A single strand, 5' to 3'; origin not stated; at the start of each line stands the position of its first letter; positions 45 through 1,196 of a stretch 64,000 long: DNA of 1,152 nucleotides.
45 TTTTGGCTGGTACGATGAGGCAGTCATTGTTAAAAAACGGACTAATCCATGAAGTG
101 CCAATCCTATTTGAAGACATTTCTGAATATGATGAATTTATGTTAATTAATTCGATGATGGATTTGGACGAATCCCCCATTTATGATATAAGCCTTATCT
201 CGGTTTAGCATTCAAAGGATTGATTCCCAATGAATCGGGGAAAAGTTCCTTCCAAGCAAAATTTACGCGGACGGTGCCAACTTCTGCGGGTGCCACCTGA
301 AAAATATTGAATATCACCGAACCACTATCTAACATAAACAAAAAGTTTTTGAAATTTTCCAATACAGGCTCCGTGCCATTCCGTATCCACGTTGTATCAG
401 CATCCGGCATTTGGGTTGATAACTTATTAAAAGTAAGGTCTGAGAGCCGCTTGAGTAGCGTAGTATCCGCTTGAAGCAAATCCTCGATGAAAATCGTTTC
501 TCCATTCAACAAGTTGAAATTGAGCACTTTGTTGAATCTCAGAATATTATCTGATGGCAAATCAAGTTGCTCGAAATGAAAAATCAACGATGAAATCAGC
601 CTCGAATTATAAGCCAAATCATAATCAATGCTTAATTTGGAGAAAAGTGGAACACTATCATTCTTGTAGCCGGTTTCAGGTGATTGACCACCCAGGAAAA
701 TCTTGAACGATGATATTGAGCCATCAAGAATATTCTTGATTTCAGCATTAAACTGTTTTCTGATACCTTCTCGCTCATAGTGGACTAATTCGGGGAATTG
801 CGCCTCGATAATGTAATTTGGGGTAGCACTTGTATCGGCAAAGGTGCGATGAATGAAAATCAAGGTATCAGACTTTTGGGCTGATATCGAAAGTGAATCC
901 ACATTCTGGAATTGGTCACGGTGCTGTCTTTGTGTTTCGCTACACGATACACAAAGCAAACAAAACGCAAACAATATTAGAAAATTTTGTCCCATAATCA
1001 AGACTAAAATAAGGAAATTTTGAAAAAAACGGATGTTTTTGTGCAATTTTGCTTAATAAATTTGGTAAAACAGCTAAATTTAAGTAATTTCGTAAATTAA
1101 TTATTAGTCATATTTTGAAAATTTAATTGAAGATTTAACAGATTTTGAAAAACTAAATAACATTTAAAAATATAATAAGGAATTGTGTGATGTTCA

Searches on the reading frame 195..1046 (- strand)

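Call 22: search_protein_families(library=pfam, proteins=[window:195-1046:-], max_evalue=0.0001)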
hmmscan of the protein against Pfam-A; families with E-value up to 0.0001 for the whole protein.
window:195-1046:- (283 aa): 1 family
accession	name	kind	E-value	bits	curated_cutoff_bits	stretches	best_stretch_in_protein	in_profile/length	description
PF11738.13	DUF3298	-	3.4e-05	25.1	24.1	1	188-265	1-83/84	Protein of unknown function (DUF3298)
